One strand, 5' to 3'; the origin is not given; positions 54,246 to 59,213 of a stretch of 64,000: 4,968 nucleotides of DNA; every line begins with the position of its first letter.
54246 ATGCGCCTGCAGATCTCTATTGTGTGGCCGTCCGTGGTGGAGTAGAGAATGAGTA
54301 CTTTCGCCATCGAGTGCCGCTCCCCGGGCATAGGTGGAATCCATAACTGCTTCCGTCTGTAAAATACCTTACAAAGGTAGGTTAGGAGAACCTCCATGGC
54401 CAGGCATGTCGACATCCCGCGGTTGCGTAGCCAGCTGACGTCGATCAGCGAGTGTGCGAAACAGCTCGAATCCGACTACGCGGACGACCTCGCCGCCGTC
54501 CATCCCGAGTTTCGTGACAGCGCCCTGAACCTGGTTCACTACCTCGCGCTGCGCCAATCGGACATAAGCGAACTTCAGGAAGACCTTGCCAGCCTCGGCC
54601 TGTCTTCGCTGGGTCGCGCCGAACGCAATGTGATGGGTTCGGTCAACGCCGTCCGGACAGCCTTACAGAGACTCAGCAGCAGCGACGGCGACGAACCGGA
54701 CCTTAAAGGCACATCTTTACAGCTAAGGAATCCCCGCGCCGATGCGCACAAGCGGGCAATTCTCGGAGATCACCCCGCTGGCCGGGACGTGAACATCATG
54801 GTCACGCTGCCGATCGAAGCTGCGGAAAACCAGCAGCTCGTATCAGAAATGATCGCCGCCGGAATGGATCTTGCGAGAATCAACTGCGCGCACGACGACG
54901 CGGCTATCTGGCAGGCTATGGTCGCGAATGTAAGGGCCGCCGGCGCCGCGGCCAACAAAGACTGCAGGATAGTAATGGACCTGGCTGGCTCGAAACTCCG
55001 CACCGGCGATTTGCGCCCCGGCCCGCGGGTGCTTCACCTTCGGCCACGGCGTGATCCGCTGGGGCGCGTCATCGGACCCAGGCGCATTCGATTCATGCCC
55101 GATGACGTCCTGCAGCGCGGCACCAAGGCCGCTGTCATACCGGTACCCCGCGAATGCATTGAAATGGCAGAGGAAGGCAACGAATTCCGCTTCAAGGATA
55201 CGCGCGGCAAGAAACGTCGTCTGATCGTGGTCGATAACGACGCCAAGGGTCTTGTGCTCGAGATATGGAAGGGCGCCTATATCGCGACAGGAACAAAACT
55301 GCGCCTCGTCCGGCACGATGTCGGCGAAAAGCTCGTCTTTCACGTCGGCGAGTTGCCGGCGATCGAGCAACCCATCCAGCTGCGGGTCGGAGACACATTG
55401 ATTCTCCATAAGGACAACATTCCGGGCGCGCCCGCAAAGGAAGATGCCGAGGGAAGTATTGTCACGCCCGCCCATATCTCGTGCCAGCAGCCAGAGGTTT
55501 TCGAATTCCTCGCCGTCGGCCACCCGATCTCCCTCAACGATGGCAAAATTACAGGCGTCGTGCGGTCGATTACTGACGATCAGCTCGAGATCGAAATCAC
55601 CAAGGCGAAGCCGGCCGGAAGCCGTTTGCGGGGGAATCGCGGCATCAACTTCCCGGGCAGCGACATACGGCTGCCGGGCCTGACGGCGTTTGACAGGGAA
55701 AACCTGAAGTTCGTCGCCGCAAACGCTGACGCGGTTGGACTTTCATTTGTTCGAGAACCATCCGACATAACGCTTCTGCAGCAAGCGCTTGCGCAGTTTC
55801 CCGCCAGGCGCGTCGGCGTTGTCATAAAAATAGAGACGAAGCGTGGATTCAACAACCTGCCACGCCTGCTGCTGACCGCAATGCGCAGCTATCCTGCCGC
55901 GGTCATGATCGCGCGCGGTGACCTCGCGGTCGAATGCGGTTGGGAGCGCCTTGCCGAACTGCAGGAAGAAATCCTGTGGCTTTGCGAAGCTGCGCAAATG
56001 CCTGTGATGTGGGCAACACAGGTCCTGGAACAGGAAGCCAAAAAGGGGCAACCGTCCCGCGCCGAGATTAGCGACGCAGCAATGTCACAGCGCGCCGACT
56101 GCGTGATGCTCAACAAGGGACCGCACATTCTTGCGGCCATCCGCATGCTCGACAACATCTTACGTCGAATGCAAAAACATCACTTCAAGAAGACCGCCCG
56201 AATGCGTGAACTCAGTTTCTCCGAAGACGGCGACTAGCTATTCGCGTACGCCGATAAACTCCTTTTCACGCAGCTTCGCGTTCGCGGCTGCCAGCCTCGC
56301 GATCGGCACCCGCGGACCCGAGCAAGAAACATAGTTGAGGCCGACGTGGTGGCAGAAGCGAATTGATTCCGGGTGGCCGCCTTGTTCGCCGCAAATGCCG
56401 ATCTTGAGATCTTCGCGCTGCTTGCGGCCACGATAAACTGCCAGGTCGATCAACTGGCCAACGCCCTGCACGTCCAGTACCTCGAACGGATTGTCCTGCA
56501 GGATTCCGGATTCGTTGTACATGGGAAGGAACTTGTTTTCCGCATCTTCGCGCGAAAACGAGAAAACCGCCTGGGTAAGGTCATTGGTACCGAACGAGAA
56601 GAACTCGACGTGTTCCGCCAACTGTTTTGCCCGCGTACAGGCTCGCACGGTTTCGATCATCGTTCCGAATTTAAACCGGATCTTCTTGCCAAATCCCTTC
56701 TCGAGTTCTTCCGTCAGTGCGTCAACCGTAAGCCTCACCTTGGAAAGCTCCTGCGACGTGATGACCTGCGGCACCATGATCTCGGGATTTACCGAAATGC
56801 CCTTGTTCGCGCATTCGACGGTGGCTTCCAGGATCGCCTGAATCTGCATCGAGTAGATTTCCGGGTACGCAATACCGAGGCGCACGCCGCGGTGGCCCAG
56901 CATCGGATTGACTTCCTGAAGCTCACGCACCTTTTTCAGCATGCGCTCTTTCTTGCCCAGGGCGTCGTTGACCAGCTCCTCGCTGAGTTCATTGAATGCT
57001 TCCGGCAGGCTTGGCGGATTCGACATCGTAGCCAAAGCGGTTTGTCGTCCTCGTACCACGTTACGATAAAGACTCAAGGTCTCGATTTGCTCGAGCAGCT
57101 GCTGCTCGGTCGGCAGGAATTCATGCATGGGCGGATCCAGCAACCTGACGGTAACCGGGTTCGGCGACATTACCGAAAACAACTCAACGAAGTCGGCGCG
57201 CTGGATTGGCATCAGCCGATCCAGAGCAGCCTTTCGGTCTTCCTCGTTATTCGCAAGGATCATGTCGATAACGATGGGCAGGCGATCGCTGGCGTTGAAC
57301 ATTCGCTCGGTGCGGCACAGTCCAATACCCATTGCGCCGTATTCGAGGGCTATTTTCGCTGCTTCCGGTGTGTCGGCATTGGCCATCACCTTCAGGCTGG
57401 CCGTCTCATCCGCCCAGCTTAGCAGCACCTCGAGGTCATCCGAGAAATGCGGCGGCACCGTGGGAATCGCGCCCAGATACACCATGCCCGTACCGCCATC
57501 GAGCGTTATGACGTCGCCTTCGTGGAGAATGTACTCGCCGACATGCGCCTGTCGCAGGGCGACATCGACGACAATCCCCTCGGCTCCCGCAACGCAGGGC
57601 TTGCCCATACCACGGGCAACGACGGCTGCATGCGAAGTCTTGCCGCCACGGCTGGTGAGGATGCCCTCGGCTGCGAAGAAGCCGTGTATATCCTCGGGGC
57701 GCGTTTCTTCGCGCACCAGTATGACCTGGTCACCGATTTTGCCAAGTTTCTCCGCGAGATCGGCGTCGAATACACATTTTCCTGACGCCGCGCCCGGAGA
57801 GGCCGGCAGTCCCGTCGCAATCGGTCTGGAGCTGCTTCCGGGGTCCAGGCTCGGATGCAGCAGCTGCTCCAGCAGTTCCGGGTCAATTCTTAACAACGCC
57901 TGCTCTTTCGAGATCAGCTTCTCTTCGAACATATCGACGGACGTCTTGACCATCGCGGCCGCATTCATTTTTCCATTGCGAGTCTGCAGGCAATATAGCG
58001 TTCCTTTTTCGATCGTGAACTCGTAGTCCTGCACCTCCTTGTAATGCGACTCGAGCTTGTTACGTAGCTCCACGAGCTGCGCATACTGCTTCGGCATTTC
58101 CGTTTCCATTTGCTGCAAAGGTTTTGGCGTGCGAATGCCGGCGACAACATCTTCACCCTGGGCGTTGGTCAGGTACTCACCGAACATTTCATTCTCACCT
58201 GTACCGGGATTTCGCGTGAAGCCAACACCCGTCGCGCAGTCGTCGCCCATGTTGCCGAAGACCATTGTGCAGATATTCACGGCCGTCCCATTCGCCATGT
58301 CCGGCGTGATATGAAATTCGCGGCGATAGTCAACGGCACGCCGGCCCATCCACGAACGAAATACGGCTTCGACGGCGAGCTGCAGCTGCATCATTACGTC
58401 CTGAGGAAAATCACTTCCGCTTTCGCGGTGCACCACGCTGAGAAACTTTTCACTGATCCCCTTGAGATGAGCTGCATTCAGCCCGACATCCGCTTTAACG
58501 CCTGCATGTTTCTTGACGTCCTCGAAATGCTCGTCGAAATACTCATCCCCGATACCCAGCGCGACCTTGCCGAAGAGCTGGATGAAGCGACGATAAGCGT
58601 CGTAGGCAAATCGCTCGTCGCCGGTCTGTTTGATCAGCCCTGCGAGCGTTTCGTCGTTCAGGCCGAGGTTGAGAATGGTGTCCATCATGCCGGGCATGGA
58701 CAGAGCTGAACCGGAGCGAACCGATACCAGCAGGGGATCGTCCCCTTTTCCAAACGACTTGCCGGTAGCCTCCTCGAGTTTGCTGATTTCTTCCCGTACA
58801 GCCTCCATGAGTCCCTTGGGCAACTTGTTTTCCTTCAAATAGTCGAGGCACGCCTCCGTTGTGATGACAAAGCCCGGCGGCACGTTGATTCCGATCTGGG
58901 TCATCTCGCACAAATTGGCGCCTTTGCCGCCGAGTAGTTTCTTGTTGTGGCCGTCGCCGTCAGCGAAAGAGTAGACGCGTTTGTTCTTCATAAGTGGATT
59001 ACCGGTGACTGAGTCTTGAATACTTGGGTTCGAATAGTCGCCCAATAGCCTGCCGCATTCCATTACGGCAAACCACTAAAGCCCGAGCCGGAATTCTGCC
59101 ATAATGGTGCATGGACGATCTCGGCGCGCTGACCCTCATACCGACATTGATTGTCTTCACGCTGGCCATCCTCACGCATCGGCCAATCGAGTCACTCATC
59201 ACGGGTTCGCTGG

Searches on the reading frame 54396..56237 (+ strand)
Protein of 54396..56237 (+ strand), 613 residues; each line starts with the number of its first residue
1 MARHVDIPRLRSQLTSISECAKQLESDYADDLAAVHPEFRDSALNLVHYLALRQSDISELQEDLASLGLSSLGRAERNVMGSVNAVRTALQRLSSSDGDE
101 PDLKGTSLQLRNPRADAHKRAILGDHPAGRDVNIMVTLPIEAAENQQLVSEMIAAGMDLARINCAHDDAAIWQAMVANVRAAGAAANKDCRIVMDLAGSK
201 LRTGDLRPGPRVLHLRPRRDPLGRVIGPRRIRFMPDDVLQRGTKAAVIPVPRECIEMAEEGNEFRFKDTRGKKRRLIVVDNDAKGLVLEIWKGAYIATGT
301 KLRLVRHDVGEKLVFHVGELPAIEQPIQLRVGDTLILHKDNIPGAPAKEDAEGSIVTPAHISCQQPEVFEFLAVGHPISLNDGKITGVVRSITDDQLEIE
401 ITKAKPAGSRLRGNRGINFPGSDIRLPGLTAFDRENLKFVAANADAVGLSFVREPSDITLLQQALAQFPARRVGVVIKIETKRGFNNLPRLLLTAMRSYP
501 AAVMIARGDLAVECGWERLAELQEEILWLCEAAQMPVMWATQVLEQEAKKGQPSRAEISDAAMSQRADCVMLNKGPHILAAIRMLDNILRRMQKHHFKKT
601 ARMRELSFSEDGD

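Call 95: search_protein_families(library=pfam, proteins=[window:54396-56237:+], max_evalue=0.00001)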
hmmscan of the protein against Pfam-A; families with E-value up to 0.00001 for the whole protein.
window:54396-56237:+ (613 aa): 1 family
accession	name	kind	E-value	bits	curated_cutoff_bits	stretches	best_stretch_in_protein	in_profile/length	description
PF00224.27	PK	-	1.6e-46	159.4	30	2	357-573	105-315/328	Pyruvate kinase, barrel domain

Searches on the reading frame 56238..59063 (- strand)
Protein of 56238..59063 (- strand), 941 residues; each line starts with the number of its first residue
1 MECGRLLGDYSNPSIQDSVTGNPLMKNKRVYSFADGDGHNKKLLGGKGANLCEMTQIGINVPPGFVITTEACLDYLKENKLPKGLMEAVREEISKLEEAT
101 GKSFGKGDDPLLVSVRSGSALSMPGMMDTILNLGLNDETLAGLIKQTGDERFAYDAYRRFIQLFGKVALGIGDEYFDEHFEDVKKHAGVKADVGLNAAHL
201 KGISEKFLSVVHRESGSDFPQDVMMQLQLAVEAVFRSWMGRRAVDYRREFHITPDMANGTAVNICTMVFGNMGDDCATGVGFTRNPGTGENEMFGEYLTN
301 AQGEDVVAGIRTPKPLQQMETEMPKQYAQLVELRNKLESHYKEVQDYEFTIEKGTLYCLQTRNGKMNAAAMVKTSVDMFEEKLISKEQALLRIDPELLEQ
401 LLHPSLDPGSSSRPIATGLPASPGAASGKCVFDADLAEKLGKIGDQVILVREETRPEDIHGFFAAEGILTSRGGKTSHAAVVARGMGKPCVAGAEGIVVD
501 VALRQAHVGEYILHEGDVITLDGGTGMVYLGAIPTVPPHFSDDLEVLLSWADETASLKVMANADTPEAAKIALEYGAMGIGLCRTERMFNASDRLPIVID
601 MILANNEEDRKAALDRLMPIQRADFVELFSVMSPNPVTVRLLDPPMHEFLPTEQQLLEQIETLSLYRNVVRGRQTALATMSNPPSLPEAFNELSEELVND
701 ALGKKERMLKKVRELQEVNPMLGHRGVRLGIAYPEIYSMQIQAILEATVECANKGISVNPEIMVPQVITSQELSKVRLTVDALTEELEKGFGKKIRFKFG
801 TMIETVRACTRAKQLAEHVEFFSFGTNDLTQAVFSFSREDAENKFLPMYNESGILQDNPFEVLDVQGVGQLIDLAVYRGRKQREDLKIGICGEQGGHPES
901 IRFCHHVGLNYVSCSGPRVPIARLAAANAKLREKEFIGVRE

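Call 95: search_protein_families(library=pfam, proteins=[window:56238-59063:-], max_evalue=0.00001)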
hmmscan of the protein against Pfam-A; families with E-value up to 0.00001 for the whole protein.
window:56238-59063:- (941 aa): 3 families
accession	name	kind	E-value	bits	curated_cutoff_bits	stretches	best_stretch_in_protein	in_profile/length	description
PF02896.24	PEP-utilizers_C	-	1.1e-76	258.3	22.8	1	543-929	6-291/293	PEP-utilising enzyme, PEP-binding domain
PF01326.24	PPDK_N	-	3.6e-51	174.8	27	3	86-315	78-219/328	Pyruvate phosphate dikinase, AMP/ATP-binding domain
PF00391.29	PEP-utilizers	-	1.4e-23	82.7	23.1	1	445-526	3-72/72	PEP-utilising enzyme, mobile domain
